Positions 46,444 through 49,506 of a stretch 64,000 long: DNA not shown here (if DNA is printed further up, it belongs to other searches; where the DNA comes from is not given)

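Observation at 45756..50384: tRNA-Lys-integrated AT-rich island carrying a Walker-A-less SF1 helicase/DUF559 nuclease fusion: candidate undescribed defence module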

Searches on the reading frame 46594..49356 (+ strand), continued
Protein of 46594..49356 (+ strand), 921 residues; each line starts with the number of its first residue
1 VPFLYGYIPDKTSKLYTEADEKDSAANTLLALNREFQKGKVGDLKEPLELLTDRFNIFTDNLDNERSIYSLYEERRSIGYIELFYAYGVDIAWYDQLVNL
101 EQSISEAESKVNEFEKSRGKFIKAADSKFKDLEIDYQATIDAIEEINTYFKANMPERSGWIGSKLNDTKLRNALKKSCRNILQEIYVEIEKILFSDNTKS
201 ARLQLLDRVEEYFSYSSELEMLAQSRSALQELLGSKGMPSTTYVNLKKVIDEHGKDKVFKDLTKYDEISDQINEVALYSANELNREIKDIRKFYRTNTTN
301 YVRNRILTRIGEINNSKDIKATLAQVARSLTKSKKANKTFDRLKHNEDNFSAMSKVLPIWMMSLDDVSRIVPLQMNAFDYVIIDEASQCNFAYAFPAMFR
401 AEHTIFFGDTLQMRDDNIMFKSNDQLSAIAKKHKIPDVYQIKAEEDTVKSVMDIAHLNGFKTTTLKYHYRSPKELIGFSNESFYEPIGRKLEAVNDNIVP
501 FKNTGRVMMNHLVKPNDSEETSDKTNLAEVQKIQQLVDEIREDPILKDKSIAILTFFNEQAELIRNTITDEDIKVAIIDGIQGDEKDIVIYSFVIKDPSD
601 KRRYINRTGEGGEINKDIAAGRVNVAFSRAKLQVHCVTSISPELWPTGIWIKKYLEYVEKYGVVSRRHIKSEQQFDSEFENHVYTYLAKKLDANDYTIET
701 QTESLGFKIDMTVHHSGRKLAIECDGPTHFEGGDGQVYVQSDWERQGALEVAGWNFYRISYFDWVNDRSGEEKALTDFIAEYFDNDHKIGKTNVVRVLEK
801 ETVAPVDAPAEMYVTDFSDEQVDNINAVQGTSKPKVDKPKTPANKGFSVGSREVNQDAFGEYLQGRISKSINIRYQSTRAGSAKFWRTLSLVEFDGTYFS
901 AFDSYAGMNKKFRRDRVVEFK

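Call 20: find_encoding_contigs(protein=P0026, flank=6000, max_places=3)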
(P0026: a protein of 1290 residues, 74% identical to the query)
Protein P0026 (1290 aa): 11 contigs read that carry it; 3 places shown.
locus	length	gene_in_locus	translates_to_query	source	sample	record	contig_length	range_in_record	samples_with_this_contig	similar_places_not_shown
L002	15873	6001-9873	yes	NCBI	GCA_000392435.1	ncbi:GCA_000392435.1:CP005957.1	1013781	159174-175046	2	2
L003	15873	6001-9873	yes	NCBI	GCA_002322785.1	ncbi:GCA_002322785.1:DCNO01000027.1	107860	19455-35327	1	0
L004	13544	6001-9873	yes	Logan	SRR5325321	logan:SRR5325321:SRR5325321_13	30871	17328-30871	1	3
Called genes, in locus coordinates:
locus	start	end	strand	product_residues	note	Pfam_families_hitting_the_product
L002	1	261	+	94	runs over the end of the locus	PF02583:Trns_repr_metal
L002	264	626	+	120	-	-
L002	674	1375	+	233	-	PF03713:DUF305, PF13628:DUF4142 (weak), PF03713:DUF305, PF13628:DUF4142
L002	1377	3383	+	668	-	PF00122:E1-E2_ATPase, PF00702:Hydrolase, PF13419:HAD_2 (faint), PF08282:Hydrolase_3 (weak)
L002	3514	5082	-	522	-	PF00239:Resolvase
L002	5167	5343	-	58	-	-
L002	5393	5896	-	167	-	-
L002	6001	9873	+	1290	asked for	PF01443:Viral_helicase1 (faint), PF13245:AAA_19 (faint), PF13604:AAA_30 (faint), PF13086:AAA_11 (weak), PF13087:AAA_12, PF18741:MTES_1575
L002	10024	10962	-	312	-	-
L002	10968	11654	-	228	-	-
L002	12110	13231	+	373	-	PF13229:Beta_helix (faint)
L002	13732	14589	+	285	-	PF00892:EamA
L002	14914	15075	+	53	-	-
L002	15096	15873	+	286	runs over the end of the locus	PF00078:RVT_1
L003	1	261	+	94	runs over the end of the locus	PF02583:Trns_repr_metal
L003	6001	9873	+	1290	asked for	PF01443:Viral_helicase1 (faint), PF13245:AAA_19 (faint), PF13604:AAA_30 (faint), PF13086:AAA_11 (weak), PF13087:AAA_12, PF18741:MTES_1575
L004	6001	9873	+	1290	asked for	PF01443:Viral_helicase1 (faint), PF13245:AAA_19 (faint), PF13604:AAA_30 (faint), PF13086:AAA_11 (weak), PF13087:AAA_12, PF18741:MTES_1575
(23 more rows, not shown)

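Call 30: find_encoding_contigs(protein=P0001, flank=10000, max_places=6)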
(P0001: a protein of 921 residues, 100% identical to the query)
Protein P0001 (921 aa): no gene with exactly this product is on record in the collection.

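Call 31: search_protein_families(library=ncbifam, proteins=[P0002, P0026], max_evalue=0.01)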
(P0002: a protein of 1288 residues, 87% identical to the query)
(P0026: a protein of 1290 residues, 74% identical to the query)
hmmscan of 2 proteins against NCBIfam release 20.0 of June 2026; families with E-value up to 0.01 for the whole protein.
P0002 (1288 aa): 4 families
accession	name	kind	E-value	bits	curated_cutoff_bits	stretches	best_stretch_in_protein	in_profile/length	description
NF058533.1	antiphage_ProA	equivalog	6.5e-67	226.1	1500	2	472-1186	1033-1734/1903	anti-phage protein ProA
NF042953.1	Hhe_antiphage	equivalog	3.9e-38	130.6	2000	3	932-1184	1467-1718/1797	DUF4011 domain-containing anti-phage protein Hhe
TIGR00376.1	TIGR00376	hypoth_equivalog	5.2e-24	84.6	348.9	2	616-1035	241-637/639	IGHMBP2 family helicase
NF040671.1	PLuB_AAA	exception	1.4e-12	45.9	999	2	742-963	960-1202/1256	PLuB system helicase-like protein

P0026 (1290 aa): 5 families
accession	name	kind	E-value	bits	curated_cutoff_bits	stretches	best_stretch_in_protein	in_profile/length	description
NF058533.1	antiphage_ProA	equivalog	3.1e-67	227.1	1500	2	646-1238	1205-1781/1903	anti-phage protein ProA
NF042953.1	Hhe_antiphage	equivalog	3.4e-40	137.4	2000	3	935-1190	1469-1723/1797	DUF4011 domain-containing anti-phage protein Hhe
TIGR00376.1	TIGR00376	hypoth_equivalog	9.4e-24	83.8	348.9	2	629-1035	256-636/639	IGHMBP2 family helicase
NF040671.1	PLuB_AAA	exception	4.2e-12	44.3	999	2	743-964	960-1202/1256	PLuB system helicase-like protein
TIGR01448.2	helicase_RecD2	equivalog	0.0023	16.1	500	1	261-349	274-365/713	SF1B family DNA helicase RecD2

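Call 32: search_protein_families(library=padloc, proteins=[P0002, P0026], max_evalue=0.01)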
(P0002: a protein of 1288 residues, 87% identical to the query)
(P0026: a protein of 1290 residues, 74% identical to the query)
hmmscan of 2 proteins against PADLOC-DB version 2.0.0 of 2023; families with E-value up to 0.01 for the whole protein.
P0002 (1288 aa): 9 families
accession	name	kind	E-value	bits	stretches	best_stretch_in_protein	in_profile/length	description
PDLC05009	PDC-S37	-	5.3e-72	241.2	2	537-1167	731-1359/1550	-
PDLC02194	Hhe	-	5.2e-30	101.5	3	938-1134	1572-1768/1911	-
PDLC03920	MkoA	-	9.2e-26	88.4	1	316-1007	632-1076/1112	-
PDLC03924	MkoC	-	2.6e-24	83.4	1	314-1000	265-937/1136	-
PDLC03921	MkoA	-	6.4e-18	61.9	2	740-1000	1292-1560/1607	-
PDLC04140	mad8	-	5.6e-07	27.4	1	311-405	23-113/314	mads_8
PDLC01439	typeIV_DinG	-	0.00083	16.1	1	314-385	33-96/575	CAS-IV-A; associated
PDLC03347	MTase_II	-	0.0027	14.5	1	663-709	406-452/488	Type II methyltransferase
PDLC02895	DpdJ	-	0.0082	10.9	0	916-966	369-422/2112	DpdJ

P0026 (1290 aa): 7 families
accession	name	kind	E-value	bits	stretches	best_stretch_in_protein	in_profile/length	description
PDLC05009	PDC-S37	-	1.1e-68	230.2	2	644-1194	840-1371/1550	-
PDLC02194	Hhe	-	1.4e-29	100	3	938-1137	1571-1770/1911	-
PDLC03924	MkoC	-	3.8e-27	92.8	1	314-1000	265-936/1136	-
PDLC03920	MkoA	-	1.3e-25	87.9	1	316-1008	632-1076/1112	-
PDLC03921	MkoA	-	5.1e-17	58.9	2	741-1027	1292-1587/1607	-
PDLC04140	mad8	-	1.1e-07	29.8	1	312-454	24-116/314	mads_8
PDLC02895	DpdJ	-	0.0032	12.3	0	922-1002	374-448/2112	DpdJ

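Call 33: search_protein_families(library=pfam, proteins=[P0002, P0026], max_evalue=0.1)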
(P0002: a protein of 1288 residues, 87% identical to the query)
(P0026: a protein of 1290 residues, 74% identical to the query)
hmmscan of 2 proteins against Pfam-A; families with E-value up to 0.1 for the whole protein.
P0002 (1288 aa): 20 families
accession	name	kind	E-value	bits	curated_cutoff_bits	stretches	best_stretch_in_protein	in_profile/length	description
PF13087.12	AAA_12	-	4.2e-22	79.1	27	1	822-1004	9-191/195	AAA domain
PF18741.7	MTES_1575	-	4.9e-17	62.2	38.2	1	1046-1143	1-93/96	REase_MTES_1575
PF13086.12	AAA_11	-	3.7e-13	50.3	27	2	625-780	118-250/257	AAA domain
PF13245.12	AAA_19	-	2.9e-07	31.2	25.1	1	312-365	8-62/134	AAA domain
PF13604.12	AAA_30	-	4.9e-06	26.8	27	1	316-362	19-65/191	AAA domain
PF08373.16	RAP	-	1e-05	25.8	24.2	1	1089-1134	1-45/58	RAP domain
PF01443.25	Viral_helicase1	-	9.6e-05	22.7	21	1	735-783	45-100/228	Viral superfamily 1 RNA helicase core domain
PF09848.15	SLFN-g3_helicase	-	0.00038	20.3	24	1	316-366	2-54/354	Schlafen group 3, DNA/RNA helicase domain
PF06745.19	ATPase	-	0.0024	17.7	26.6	0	311-368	15-72/231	KaiC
PF20720.3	nSTAND3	-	0.0027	17.9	27.2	1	313-359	15-61/155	Novel STAND NTPase 3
PF01656.29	CbiA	-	0.0042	17.5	25.4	1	321-552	5-103/125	CobQ/CobB/MinD/ParA nucleotide binding domain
PF13481.12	AAA_25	-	0.01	15.9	27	1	314-348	32-65/195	AAA domain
PF13191.12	AAA_16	-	0.021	15.8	32.6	1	316-370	25-66/167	AAA ATPase domain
PF12775.13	AAA_7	-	0.021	14.8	25.8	1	312-342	30-60/181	P-loop containing dynein motor region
PF13401.12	AAA_22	-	0.024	15.4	27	0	316-419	6-76/130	AAA domain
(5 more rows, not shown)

P0026 (1290 aa): 22 families
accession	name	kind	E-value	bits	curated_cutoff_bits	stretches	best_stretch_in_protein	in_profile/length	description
PF13087.12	AAA_12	-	8.5e-20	71.6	27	1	826-1005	12-191/195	AAA domain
PF18741.7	MTES_1575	-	2.1e-17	63.4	38.2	1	1047-1144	1-93/96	REase_MTES_1575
PF13086.12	AAA_11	-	2.2e-14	54.3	27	2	638-781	124-250/257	AAA domain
PF13245.12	AAA_19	-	7.2e-07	29.9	25.1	1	312-363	8-61/134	AAA domain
PF13604.12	AAA_30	-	4.5e-06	27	27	1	315-362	18-65/191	AAA domain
PF01443.25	Viral_helicase1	-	1.2e-05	25.7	21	1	736-784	45-100/228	Viral superfamily 1 RNA helicase core domain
PF08373.16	RAP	-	3.4e-05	24.2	24.2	1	1090-1141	1-51/58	RAP domain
PF01656.29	CbiA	-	0.00014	22.3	25.4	1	321-550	5-101/125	CobQ/CobB/MinD/ParA nucleotide binding domain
PF09848.15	SLFN-g3_helicase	-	0.0021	17.8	24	1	316-363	2-51/354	Schlafen group 3, DNA/RNA helicase domain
PF20720.3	nSTAND3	-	0.0033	17.6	27.2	1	313-357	15-59/155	Novel STAND NTPase 3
PF13481.12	AAA_25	-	0.0088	16.1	27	1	314-348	32-65/195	AAA domain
PF13191.12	AAA_16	-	0.012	16.6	32.6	0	316-356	25-63/167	AAA ATPase domain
PF03308.22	MeaB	-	0.025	14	23.1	1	317-346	35-64/273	Methylmalonyl Co-A mutase-associated GTPase MeaB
PF12775.13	AAA_7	-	0.028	14.4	25.8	1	312-341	30-59/181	P-loop containing dynein motor region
PF13401.12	AAA_22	-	0.036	14.8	27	0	316-407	6-62/130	AAA domain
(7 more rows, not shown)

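Call 46: find_related_loci(query=P0002, collection=metagenome_contigs, flank=7000)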
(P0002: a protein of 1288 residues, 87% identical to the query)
Query P0002 (1288 aa) in metagenome_contigs; peptide patterns used: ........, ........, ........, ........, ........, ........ (x = any residue, [..] = any of these).
165 stretches matched a pattern; 73 encode a relative of the query (tblastn E <= 1e-3); 73 distinct loci.
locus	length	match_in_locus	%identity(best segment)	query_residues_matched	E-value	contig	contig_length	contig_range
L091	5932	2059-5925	81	1-1288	0e+0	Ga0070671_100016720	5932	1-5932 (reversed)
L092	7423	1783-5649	81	1-1288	0e+0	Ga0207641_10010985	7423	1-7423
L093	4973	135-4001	81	1-1288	0e+0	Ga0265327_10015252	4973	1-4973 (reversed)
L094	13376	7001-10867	80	1-1288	0e+0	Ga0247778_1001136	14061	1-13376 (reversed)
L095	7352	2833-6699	79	1-1288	0e+0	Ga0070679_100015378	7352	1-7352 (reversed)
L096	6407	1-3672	81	66-1288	0e+0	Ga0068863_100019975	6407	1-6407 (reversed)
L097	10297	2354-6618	74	1-1288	0e+0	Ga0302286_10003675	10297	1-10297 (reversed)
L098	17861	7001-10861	74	1-1288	0e+0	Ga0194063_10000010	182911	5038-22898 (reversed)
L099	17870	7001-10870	74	1-1288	0e+0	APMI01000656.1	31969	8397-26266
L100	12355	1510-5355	50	6-1288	0e+0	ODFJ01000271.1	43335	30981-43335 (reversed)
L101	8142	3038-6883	49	6-1288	0e+0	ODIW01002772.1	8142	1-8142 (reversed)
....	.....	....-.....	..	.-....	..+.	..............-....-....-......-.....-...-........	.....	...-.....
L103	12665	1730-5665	49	6-1288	0e+0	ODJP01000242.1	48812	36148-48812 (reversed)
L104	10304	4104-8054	48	1-1288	0e+0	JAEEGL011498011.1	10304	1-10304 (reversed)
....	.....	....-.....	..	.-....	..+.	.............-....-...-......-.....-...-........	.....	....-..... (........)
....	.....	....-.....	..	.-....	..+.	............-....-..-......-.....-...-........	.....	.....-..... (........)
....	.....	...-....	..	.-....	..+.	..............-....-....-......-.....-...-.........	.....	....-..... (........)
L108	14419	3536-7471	48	1-1288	0e+0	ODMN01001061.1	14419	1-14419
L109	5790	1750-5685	48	1-1288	0e+0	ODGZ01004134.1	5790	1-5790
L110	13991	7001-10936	47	1-1288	0e+0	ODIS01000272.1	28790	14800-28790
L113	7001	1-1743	73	708-1288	0e+0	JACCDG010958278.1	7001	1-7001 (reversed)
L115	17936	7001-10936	48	1-1288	0e+0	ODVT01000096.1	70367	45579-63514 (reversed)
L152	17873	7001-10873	73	1-1288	0e+0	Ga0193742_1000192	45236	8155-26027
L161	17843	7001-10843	36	14-1288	8e-89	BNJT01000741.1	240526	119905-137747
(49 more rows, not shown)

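Call 57: search_solved_structures(query=P0002, max_evalue=0.001)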
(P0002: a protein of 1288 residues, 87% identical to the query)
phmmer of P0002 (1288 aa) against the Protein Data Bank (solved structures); distinct sequences matched with E-value up to 0.001: 2.
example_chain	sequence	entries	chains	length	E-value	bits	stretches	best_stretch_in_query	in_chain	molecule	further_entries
4b3f_X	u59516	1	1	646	1.6e-12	49.2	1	743-1032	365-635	DNA-BINDING PROTEIN SMUBP-2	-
4b3g_A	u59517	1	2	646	1.6e-12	49.2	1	743-1032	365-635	DNA-BINDING PROTEIN SMUBP-2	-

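Call 58: find_related_loci(query=P0002, collection=viral_contigs, flank=8000)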
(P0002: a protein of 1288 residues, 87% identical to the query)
Query P0002 (1288 aa) in viral_contigs; peptide patterns used: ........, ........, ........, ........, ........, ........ (x = any residue, [..] = any of these).
2 stretches matched a pattern, but none encodes a relative of the query by tblastn (E <= 1e-3).

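Call 59: search_dna_similar(query=P0002, collection=phages, mode=protein, max_rows=10)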
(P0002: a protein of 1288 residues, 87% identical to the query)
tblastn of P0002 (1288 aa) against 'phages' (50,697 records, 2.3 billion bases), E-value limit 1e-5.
Records with a match: 2; places in all: 2; records where one place covers at least 80% of the query: 0.
Best place of each record, by identity: <60% 2.
By first word of the organism name: Bacteriophage 2.
By host as written in the record: - 2.
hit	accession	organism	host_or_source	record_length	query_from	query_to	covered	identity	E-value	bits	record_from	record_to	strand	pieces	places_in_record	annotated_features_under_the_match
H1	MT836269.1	Bacteriophage sp.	human fecal samples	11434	294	1131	46%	26.9%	5e-20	164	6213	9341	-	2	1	record has no annotation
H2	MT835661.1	Bacteriophage sp.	human fecal samples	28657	683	1053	29%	24.7%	6e-9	67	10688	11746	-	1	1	record has no annotation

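Call 61: list_cluster_members(proteins=[P0001, P0121, P0002])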
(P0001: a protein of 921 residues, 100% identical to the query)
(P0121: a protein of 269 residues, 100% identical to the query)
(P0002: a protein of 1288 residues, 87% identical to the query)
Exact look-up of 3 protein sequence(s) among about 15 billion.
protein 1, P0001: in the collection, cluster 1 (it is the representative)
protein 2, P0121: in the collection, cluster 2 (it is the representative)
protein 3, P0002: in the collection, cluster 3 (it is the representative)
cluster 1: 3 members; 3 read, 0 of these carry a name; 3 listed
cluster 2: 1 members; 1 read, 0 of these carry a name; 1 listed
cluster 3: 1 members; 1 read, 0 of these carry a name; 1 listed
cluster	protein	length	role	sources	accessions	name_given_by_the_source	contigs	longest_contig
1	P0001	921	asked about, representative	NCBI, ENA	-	-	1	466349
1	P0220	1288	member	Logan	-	-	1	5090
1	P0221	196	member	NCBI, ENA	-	-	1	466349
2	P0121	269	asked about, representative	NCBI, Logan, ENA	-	-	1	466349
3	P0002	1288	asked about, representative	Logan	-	-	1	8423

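Call 63: find_encoding_contigs(protein=P0220, flank=5000, max_places=3)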
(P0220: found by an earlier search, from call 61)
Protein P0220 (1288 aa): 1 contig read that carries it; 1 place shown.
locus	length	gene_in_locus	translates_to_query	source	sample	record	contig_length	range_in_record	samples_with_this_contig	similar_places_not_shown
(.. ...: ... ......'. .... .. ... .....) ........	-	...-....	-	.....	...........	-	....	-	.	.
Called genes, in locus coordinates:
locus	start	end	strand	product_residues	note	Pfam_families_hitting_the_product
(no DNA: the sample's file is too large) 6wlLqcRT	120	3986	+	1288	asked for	PF13086:AAA_11 (weak), PF13245:AAA_19 (faint), PF13604:AAA_30 (faint), PF13086:AAA_11 (weak), PF13087:AAA_12, PF18741:MTES_1575, PF08373:RAP (faint)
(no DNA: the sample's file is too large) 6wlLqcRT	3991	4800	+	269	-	-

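Call 80: search_protein_families(library=padloc, proteins=[L094:6326-6952:+, L094:10945-11598:+], max_evalue=0.01)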
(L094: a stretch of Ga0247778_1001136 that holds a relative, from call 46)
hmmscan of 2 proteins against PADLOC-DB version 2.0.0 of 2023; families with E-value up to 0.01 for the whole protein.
L094:6326-6952:+ (209 aa): 0 families

L094:10945-11598:+ (218 aa): 0 families

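Call 81: search_protein_families(library=pfam, proteins=[L094:6326-6952:+, L094:10945-11598:+, L094:11620-11937:+], max_evalue=0.01)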
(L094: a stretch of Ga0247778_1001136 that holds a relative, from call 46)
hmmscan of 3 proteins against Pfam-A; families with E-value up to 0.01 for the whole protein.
L094:6326-6952:+ (209 aa): 0 families

L094:10945-11598:+ (218 aa): 0 families

L094:11620-11937:+ (106 aa): 0 families
